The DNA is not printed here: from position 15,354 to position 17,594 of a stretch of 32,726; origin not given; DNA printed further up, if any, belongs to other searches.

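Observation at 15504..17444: Intact heme-copper-oxidase subunit I paralog whose catalytic core has been erased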

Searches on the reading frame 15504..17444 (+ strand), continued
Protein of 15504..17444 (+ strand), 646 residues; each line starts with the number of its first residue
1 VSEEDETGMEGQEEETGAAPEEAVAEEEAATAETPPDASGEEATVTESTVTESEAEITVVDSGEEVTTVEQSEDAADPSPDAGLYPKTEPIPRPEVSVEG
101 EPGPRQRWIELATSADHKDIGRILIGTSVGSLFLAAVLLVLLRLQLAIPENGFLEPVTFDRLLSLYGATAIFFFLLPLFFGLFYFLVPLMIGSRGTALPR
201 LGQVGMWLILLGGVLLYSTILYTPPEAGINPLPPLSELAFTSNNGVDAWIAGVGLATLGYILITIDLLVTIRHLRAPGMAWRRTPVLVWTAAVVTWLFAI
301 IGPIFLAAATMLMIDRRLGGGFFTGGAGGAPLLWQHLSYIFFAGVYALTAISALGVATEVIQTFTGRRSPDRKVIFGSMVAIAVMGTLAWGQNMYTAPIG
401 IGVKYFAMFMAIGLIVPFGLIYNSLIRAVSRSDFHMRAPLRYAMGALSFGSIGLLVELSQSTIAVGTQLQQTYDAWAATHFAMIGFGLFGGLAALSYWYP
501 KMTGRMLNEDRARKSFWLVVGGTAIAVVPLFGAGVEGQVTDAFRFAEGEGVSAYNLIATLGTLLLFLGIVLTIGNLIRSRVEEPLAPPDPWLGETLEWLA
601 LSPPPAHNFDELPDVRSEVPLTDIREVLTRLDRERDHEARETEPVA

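Call 45: find_encoding_contigs(protein=P0154, flank=6000, max_places=1)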
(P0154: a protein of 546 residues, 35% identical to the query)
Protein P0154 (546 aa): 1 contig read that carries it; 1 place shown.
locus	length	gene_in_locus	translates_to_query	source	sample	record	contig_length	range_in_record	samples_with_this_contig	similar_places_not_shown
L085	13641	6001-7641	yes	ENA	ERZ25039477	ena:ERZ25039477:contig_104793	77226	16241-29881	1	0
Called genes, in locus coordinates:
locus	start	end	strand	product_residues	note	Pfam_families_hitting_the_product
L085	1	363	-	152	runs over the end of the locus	PF00155:Aminotran_1_2 (weak)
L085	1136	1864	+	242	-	PF00106:adh_short, PF03435:Sacchrp_dh_NADP (weak), PF08659:KR, PF23441:SDR, PF13561:adh_short_C2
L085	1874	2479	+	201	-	PF04636:PA26 (weak), PF02627:CMD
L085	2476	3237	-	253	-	PF00528:BPD_transp_1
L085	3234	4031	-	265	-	PF00005:ABC_tran, PF13304:AAA_21 (faint)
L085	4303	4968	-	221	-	PF03070:TENA_THI-4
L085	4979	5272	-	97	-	-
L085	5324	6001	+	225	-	PF00116:COX2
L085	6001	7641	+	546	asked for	PF00115:COX1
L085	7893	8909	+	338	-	PF01040:UbiA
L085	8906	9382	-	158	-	-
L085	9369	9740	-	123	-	PF08281:Sigma70_r4_2, PF04545:Sigma70_r4 (weak)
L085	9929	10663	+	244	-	PF00459:Inositol_P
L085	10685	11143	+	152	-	PF00903:Glyoxalase, PF13669:Glyoxalase_4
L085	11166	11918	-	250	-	PF10128:OpcA_G6PD_assem, PF20171:OpcA_G6PD_C (weak)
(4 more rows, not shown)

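Call 46: find_encoding_contigs(protein=P0129, flank=6000, max_places=1)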
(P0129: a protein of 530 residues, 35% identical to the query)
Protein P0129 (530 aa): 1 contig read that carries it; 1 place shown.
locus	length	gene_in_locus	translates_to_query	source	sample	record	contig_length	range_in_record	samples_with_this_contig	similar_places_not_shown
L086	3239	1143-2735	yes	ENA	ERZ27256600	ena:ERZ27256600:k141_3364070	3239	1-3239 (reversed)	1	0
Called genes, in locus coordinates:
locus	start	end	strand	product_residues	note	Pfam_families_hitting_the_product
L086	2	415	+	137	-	?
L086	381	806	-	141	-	PF02082:Rrf2, PF03444:WHD_HrcA (faint)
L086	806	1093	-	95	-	-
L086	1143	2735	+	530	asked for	PF00115:COX1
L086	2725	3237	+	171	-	?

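Call 47: find_encoding_contigs(protein=P0223, flank=6000, max_places=1)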
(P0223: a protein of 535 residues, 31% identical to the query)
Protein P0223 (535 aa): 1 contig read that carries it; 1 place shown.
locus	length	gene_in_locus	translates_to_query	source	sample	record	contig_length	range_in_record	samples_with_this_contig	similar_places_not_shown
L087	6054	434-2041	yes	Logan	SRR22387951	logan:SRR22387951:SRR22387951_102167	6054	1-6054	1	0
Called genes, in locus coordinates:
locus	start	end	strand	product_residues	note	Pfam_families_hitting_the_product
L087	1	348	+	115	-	?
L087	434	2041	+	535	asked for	PF00115:COX1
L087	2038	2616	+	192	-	PF00510:COX3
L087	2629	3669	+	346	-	PF00127:Copper-bind (faint)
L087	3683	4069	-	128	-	PF13473:Cupredoxin_1, PF00127:Copper-bind (weak)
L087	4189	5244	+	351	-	PF02790:COX2_TM, PF00116:COX2, PF00034:Cytochrom_C, PF13442:Cytochrome_CBB3 (faint)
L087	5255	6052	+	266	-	?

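Call 56: find_encoding_contigs(protein=P0124, flank=6000, max_places=1)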
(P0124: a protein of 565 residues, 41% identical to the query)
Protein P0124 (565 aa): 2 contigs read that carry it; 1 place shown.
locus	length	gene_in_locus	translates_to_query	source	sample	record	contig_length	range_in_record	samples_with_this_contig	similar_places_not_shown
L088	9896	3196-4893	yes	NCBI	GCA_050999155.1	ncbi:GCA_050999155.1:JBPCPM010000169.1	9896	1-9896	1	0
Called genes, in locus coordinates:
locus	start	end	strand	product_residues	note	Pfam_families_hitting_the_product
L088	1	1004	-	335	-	PF03706:LPG_synthase_TM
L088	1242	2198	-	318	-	PF14378:PAP2_3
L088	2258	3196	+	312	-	PF00116:COX2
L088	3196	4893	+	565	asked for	PF00115:COX1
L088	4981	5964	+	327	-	PF01040:UbiA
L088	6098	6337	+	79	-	-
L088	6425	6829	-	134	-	PF00571:CBS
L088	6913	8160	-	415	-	PF26686:DUF8575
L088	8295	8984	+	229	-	PF00034:Cytochrom_C, PF13442:Cytochrome_CBB3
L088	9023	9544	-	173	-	-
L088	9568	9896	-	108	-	PF00510:COX3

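Call 57: find_encoding_contigs(protein=P0279, flank=6000, max_places=1)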
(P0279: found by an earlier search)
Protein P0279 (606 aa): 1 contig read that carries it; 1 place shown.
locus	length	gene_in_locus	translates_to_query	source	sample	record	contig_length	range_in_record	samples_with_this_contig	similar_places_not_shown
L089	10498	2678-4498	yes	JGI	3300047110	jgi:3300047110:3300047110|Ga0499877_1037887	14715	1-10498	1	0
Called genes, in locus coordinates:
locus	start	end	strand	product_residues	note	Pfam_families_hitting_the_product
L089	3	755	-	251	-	?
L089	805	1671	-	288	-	PF14378:PAP2_3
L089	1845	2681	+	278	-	PF00116:COX2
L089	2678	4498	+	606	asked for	PF00115:COX1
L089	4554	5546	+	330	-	PF01040:UbiA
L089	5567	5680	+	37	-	-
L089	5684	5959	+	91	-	-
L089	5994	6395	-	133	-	PF00571:CBS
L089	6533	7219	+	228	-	PF00034:Cytochrom_C, PF13442:Cytochrome_CBB3 (faint), PF00034:Cytochrom_C (weak)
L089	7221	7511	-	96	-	-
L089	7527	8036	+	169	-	-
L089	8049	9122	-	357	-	PF24684:Vgb_lyase, PF00058:Ldl_recept_b (faint)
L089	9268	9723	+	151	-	-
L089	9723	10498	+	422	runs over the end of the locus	PF07494:Reg_prop (faint), PF24684:Vgb_lyase, PF01436:NHL (faint), PF24684:Vgb_lyase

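Call 62: search_protein_families(library=ncbifam, proteins=[window:15504-17444:+], max_evalue=0.001)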
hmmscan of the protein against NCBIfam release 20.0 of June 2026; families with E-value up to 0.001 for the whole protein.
window:15504-17444:+ (646 aa): 5 families
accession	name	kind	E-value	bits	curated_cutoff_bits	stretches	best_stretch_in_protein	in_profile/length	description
TIGR02891.1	CtaD_CoxA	equivalog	1.2e-99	334.3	670.75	1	113-614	3-503/504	cytochrome c oxidase subunit I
NF050116.1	cyt_aa3_Actin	exception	1.7e-82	277.9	880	1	112-624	3-516/522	aa3-type cytochrome oxidase subunit I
TIGR02882.1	QoxB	equivalog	4.8e-81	273.1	1015.5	1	108-630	41-565/643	cytochrome aa3 quinol oxidase subunit I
TIGR02843.1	CyoB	equivalog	1.1e-80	272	1020.35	1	108-626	44-568/646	cytochrome o ubiquinol oxidase subunit I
NF011592.0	PRK15017.1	equivalog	1.4e-62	212.4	1271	1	108-621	45-564/663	cytochrome o ubiquinol oxidase subunit I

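Call 68: find_encoding_contigs(protein=P0187, flank=5000, max_places=1)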
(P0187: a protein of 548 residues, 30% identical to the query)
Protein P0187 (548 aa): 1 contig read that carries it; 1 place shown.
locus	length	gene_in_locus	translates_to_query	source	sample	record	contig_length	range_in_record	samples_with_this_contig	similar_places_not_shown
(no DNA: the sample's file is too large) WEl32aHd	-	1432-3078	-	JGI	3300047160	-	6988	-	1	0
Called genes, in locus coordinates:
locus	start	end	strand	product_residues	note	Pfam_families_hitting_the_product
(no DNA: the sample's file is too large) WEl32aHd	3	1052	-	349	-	PF05014:Nuc_deoxyrib_tr, PF03070:TENA_THI-4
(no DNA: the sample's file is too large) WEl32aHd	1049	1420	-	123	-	-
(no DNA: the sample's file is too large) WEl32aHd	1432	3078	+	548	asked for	PF00115:COX1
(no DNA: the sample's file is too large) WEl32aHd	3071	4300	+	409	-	PF01040:UbiA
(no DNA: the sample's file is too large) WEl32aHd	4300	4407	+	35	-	-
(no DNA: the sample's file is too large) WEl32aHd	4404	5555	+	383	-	PF01425:Amidase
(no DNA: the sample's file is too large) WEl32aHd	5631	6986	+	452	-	?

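Call 69: find_encoding_contigs(protein=P0145, flank=5000, max_places=1)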
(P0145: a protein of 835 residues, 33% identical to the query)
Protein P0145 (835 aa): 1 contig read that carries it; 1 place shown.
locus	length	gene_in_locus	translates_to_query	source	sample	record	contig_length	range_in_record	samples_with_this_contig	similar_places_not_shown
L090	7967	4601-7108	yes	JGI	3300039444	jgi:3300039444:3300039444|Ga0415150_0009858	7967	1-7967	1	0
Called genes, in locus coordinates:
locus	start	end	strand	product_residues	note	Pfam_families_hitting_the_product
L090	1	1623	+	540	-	PF01578:Cytochrom_C_asm, PF16327:CcmF_C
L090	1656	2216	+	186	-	PF00578:AhpC-TSA, PF08534:Redoxin, PF00085:Thioredoxin (weak), PF13098:Thioredoxin_2 (weak), PF13905:Thioredoxin_8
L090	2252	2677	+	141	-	PF03918:CcmH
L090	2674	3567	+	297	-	PF13428:TPR_14 (faint), PF14561:TPR_20 (weak), PF07719:TPR_2 (faint), PF13414:TPR_11 (weak), PF13432:TPR_16 (weak)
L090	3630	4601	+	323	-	PF13473:Cupredoxin_1 (weak), PF00116:COX2, PF00034:Cytochrom_C (weak)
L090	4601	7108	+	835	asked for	PF00115:COX1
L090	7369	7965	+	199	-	?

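Call 70: find_encoding_contigs(protein=P0239, flank=5000, max_places=1)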
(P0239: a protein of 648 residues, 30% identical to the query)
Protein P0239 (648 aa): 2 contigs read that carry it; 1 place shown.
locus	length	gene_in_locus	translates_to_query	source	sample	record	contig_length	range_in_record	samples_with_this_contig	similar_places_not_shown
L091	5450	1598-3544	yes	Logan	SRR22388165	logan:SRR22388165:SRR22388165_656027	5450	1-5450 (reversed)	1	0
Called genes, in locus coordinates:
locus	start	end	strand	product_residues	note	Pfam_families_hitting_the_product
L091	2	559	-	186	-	?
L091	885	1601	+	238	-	PF00116:COX2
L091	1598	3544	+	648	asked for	PF00115:COX1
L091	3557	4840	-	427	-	PF00033:Cytochrome_B, PF13631:Cytochrom_B_N_2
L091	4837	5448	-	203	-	?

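Call 71: find_encoding_contigs(protein=P0180, flank=5000, max_places=1)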
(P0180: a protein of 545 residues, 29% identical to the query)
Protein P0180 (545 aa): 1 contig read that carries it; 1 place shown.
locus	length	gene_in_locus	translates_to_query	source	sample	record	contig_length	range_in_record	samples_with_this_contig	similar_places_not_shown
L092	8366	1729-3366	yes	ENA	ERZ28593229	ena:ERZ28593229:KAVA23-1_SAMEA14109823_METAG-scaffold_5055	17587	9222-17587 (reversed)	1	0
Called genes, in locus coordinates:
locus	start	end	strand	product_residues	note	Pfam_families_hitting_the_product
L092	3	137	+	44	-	?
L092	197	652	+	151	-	PF14347:DUF4399 (weak)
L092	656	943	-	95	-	-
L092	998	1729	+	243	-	PF00116:COX2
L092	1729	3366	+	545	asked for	PF00115:COX1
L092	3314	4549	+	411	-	PF01040:UbiA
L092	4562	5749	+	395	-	PF01425:Amidase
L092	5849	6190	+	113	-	PF25213:HVO_A0261_N (faint), PF12840:HTH_20, PF01022:HTH_5, PF12802:MarR_2, PF01047:MarR (faint)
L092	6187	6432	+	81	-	-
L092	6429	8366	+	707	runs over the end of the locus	PF03176:MMPL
